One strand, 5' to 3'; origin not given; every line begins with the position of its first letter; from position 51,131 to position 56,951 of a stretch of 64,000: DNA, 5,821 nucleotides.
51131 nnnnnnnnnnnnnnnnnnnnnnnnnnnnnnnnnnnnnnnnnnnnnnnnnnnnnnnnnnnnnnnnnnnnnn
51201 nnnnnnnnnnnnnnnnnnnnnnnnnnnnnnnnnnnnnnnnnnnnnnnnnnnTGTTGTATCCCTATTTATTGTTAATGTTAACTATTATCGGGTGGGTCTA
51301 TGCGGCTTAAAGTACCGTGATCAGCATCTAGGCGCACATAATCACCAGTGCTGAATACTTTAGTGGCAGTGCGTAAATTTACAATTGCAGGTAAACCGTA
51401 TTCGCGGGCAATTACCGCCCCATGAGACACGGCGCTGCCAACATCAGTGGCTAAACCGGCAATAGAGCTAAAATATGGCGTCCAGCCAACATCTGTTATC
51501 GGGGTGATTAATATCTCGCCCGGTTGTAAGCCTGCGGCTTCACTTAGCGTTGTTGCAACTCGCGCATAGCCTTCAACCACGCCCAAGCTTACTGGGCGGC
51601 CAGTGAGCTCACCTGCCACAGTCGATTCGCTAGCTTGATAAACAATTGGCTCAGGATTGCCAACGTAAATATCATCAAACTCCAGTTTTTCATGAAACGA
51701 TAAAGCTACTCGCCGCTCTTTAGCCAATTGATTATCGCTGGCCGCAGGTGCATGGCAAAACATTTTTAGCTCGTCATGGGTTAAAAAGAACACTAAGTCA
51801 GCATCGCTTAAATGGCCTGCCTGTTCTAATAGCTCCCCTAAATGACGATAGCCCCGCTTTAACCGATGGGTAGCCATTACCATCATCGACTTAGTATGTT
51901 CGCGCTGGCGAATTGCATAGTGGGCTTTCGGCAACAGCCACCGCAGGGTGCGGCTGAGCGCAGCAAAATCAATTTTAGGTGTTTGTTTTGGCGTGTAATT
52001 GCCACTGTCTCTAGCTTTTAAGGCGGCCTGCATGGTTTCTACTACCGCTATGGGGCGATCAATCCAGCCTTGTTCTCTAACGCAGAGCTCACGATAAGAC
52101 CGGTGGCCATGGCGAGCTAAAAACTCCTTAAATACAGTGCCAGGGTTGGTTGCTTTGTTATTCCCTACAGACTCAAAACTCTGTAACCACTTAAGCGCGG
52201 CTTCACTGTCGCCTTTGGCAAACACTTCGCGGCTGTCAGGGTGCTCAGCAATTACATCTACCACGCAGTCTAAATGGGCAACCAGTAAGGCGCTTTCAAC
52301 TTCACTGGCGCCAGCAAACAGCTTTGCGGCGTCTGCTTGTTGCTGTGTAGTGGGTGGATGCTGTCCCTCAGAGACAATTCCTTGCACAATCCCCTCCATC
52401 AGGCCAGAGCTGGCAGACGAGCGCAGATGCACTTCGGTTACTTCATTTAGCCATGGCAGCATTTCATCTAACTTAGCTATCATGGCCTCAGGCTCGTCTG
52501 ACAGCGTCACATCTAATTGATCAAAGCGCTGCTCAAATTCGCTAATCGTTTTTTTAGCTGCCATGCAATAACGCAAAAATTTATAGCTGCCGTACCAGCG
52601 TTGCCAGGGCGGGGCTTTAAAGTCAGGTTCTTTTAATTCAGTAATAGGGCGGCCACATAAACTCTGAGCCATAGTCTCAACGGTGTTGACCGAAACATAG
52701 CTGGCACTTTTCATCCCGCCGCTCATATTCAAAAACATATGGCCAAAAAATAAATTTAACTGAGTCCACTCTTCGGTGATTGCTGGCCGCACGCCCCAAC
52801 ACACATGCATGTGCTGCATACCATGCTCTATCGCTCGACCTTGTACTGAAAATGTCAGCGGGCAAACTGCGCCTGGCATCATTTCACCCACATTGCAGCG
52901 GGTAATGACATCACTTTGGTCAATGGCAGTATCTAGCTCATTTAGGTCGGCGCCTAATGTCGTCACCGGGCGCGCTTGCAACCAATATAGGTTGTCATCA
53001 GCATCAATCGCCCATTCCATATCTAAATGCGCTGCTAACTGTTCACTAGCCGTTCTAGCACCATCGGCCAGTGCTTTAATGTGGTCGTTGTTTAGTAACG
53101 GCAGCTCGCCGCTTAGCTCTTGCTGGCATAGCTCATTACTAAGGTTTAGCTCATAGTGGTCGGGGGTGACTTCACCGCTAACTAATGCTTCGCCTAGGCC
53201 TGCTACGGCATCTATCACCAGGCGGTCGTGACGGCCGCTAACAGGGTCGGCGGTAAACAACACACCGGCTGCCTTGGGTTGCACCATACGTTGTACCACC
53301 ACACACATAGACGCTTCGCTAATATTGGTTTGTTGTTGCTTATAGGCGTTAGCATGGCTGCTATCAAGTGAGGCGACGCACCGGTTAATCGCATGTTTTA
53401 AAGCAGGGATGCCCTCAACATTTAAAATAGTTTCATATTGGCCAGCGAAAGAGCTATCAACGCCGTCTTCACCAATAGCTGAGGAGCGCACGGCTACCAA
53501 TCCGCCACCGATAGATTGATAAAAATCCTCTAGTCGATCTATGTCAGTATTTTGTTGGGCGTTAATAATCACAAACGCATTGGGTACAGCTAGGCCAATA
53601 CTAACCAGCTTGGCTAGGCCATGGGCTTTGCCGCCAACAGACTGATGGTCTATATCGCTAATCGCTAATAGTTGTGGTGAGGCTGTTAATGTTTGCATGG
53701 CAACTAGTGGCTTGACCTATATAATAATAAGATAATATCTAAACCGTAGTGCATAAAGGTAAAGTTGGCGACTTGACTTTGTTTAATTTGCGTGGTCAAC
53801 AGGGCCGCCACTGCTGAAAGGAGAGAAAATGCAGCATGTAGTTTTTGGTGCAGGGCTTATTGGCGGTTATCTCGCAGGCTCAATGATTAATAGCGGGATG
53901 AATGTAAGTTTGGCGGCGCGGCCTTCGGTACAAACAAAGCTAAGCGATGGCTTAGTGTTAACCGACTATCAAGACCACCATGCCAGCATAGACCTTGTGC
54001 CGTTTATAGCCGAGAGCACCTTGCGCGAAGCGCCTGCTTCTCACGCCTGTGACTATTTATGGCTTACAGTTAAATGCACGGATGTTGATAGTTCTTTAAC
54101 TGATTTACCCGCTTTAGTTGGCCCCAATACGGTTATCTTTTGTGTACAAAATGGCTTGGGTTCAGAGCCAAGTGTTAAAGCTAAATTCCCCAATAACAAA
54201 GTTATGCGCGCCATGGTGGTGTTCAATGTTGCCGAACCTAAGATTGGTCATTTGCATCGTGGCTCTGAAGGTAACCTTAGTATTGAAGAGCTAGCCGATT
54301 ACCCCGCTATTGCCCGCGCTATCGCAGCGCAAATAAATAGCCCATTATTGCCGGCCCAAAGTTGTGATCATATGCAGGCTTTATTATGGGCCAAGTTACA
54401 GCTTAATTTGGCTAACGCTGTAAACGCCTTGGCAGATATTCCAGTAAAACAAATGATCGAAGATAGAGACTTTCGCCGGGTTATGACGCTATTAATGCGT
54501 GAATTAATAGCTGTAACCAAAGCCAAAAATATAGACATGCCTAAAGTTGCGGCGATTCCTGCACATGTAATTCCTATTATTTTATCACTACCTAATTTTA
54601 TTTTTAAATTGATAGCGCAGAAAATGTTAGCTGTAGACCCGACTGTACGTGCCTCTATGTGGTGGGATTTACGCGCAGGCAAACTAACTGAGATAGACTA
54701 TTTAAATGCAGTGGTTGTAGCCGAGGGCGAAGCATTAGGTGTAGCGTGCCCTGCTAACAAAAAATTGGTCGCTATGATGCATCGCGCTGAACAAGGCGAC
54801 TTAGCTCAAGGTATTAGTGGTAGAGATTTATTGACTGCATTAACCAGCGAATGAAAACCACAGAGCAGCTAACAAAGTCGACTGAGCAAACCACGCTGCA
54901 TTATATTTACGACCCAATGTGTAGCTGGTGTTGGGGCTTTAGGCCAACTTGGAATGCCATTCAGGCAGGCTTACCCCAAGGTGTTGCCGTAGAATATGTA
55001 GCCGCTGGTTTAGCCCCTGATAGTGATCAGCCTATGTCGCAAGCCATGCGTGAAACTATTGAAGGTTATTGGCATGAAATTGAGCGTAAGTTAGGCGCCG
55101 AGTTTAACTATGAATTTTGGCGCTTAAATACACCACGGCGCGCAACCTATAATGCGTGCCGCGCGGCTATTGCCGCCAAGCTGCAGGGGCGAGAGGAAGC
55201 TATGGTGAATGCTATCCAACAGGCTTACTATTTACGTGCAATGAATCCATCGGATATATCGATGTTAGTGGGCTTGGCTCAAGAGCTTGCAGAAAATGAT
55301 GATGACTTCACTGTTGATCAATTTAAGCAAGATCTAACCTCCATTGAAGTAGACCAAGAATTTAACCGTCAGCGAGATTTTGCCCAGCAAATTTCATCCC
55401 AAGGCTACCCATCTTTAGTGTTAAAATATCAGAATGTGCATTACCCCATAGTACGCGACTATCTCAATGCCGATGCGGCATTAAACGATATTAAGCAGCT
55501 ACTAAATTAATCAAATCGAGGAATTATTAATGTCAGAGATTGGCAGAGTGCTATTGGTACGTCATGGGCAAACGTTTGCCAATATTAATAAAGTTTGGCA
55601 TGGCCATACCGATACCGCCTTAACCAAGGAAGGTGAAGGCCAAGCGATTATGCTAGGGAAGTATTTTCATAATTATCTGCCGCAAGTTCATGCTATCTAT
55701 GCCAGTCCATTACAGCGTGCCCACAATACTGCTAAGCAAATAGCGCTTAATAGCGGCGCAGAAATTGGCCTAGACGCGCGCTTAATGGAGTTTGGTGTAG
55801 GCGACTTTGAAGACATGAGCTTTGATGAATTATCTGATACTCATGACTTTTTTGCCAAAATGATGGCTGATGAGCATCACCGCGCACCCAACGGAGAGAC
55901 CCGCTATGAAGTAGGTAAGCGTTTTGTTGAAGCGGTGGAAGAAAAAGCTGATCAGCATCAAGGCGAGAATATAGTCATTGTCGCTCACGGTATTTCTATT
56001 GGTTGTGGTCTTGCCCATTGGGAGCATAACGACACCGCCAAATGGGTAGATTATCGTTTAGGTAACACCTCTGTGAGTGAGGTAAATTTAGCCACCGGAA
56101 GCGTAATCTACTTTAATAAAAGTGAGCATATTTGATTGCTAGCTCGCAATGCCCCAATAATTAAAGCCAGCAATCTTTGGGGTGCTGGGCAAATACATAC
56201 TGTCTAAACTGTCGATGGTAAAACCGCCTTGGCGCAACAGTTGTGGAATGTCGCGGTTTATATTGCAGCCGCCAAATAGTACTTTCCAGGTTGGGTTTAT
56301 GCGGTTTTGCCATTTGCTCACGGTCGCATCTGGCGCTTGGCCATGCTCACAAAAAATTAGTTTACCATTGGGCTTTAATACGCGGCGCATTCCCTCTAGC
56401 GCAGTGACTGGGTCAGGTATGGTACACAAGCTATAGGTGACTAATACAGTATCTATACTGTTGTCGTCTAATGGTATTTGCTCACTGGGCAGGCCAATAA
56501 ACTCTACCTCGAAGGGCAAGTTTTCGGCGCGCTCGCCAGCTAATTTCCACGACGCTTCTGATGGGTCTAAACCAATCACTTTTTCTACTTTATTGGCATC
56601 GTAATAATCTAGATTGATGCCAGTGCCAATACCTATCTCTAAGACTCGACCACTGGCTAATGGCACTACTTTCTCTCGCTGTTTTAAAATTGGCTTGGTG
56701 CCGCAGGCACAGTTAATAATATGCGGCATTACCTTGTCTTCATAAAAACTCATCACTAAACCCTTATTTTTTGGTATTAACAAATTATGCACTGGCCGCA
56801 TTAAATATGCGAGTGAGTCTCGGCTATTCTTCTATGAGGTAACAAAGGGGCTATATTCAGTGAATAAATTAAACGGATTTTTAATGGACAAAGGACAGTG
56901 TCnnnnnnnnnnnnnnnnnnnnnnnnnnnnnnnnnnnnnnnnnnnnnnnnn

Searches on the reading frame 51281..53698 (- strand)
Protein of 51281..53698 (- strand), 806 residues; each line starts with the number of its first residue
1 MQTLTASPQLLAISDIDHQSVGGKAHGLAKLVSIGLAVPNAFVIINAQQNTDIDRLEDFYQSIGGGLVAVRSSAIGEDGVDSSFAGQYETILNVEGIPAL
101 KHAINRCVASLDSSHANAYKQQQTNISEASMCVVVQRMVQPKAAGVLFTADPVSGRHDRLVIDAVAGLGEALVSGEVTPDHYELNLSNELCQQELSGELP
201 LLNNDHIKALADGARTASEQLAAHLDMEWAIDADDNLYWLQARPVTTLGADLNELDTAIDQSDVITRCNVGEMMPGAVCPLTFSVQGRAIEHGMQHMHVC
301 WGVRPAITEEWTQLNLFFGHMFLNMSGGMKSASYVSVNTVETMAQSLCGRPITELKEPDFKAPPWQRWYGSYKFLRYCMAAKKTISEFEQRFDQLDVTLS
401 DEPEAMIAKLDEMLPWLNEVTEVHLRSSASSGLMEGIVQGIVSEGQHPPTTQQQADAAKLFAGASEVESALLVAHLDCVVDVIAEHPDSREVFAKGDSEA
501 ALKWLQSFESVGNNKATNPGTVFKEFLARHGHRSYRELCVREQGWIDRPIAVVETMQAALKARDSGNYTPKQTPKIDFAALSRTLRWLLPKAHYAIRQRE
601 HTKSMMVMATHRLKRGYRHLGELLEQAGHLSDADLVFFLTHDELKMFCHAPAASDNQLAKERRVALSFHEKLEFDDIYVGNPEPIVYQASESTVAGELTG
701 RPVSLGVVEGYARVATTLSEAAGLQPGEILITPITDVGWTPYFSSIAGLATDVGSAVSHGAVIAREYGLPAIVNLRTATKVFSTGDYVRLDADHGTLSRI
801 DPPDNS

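Call 47: search_protein_families(library=pfam, proteins=[window:51281-53698:-], max_evalue=0.001)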
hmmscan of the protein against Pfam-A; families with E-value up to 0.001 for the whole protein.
window:51281-53698:- (806 aa): 2 families
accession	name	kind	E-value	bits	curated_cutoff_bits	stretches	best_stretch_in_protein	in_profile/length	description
PF01326.24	PPDK_N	-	6.8e-55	187.1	27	2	60-189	89-227/328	Pyruvate phosphate dikinase, AMP/ATP-binding domain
PF00391.29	PEP-utilizers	-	1.7e-19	69.6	23.1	1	725-795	2-72/72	PEP-utilising enzyme, mobile domain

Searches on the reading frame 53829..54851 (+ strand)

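Call 47: search_protein_families(library=pfam, proteins=[window:53829-54851:+], max_evalue=0.001)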
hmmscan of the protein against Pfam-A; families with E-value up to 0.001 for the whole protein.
window:53829-54851:+ (341 aa): 2 families
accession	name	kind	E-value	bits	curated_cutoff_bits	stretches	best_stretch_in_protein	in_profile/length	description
PF08546.17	ApbA_C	-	1.1e-22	81.1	22.7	1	182-319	2-123/125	Ketopantoate reductase PanE/ApbA C terminal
PF02558.23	ApbA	-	1.8e-22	80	22.2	1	4-155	2-148/150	Ketopantoate reductase PanE/ApbA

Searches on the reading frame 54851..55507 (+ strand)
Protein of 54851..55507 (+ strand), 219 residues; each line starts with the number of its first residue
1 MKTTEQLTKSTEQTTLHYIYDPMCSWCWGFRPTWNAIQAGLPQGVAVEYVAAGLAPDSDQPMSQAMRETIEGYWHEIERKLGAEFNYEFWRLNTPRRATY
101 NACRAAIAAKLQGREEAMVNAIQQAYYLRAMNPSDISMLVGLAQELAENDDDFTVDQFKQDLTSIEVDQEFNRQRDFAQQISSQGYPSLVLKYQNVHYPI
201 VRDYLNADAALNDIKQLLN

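Call 47: search_protein_families(library=pfam, proteins=[window:54851-55507:+], max_evalue=0.001)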
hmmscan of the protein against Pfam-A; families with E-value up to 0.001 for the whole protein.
window:54851-55507:+ (219 aa): 2 families
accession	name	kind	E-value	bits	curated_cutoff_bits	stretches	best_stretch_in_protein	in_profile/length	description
PF13743.12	Thioredoxin_5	-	2e-14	54.2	27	1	20-192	4-164/186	Thioredoxin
PF01323.26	DSBA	-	5.4e-10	39.8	25.6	1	20-192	6-173/191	DSBA-like thioredoxin domain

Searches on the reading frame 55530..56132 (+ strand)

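Call 47: search_protein_families(library=pfam, proteins=[window:55530-56132:+], max_evalue=0.001)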
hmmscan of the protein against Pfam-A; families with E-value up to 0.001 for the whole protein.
window:55530-56132:+ (201 aa): 1 family
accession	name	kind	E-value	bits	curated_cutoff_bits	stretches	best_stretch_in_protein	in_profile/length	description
PF00300.27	His_Phos_1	-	7e-46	156.8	21.7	1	7-190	1-184/194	Histidine phosphatase superfamily (branch 1)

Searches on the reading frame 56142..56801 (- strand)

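Call 47: search_protein_families(library=pfam, proteins=[window:56142-56801:-], max_evalue=0.001)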
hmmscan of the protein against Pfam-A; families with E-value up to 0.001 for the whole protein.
window:56142-56801:- (220 aa): 6 families
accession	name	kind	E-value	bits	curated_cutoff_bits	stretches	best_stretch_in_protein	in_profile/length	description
PF08241.18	Methyltransf_11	-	1.9e-20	73.7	21.2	1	54-150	1-95/95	Methyltransferase domain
PF13649.12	Methyltransf_25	-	3.2e-16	60.2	27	1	53-146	1-97/97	Methyltransferase domain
PF13847.12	Methyltransf_31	-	2.3e-15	57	27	1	52-190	6-142/145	Methyltransferase domain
PF13489.12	Methyltransf_23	-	3.3e-13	50.1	27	1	48-196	21-161/164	Methyltransferase domain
PF08242.18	Methyltransf_12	-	5.1e-12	46.8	30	1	54-148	1-98/98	Methyltransferase domain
PF01209.24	Ubie_methyltran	-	8.7e-12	45.3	20.1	1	50-155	48-156/233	ubiE/COQ5 methyltransferase family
